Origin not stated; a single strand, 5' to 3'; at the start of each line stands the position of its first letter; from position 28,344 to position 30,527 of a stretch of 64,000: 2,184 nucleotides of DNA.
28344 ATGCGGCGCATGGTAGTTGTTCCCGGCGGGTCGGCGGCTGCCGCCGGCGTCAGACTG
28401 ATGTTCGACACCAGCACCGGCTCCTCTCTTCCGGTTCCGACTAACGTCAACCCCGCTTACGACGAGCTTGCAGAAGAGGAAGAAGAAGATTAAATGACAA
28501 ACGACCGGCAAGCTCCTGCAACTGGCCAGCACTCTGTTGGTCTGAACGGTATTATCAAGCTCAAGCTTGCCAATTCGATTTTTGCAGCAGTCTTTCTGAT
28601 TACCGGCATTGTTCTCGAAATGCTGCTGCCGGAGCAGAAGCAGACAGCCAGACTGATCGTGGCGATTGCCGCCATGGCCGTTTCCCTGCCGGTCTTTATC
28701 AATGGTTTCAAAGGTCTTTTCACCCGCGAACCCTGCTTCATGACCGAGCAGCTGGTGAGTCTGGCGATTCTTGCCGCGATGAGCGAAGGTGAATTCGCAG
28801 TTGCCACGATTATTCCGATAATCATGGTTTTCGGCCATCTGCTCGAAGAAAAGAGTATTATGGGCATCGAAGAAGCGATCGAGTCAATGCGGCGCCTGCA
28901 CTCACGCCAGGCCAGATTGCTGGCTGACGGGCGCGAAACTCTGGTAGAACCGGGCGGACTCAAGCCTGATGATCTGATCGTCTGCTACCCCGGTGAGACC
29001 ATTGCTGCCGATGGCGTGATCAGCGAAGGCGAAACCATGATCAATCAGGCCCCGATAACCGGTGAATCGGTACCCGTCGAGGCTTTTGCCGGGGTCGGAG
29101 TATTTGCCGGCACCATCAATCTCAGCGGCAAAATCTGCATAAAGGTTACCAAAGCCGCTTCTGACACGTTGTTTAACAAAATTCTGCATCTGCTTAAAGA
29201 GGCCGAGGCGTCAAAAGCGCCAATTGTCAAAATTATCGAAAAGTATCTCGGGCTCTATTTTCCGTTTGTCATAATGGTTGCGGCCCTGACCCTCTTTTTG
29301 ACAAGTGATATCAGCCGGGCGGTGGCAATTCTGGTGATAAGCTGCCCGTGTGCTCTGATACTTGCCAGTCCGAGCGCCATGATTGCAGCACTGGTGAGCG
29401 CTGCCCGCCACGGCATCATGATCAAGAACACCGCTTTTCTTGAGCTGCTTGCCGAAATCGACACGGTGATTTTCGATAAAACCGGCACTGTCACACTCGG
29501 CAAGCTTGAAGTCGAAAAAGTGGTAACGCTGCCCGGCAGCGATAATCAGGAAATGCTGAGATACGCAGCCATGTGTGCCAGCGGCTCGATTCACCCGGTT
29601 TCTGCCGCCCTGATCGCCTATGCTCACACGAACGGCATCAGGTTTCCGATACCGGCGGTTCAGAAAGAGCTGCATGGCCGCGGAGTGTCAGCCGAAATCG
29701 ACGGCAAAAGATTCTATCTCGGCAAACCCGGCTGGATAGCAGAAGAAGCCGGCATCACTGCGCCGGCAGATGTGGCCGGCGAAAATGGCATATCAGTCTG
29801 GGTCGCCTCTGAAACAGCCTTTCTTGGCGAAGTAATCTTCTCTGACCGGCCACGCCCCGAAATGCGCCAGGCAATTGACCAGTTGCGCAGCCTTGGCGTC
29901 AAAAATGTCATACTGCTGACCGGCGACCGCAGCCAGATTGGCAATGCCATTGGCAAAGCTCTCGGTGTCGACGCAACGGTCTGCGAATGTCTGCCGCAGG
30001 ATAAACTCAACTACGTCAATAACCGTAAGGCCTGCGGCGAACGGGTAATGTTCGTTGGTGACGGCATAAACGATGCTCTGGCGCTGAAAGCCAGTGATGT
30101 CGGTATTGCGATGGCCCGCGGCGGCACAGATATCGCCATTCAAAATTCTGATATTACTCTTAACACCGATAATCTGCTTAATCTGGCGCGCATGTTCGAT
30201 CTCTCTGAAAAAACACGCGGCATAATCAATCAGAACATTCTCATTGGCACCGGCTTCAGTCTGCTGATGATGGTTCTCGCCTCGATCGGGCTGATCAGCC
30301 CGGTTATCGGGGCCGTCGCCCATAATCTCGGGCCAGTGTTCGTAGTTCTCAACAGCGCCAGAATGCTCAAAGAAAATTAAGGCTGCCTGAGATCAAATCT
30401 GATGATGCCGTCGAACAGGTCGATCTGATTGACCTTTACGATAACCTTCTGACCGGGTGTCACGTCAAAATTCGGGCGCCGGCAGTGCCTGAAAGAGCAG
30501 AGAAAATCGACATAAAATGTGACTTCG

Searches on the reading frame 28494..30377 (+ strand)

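Call 10: search_protein_families(library=pfam, proteins=[window:28494-30377:+], max_evalue=0.01)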
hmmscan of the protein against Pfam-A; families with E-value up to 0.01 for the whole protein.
window:28494-30377:+ (628 aa): 3 families
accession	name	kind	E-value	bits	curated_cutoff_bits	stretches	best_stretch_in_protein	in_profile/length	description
PF00122.25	E1-E2_ATPase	-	7.6e-44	149.8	28.1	1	135-306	2-181/181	E1-E2 ATPase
PF00702.32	Hydrolase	-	4.6e-27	96.1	26.4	1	322-534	1-190/191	haloacid dehalogenase-like hydrolase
PF08282.18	Hydrolase_3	-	0.001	19.3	20.9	1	508-559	196-247/255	haloacid dehalogenase-like hydrolase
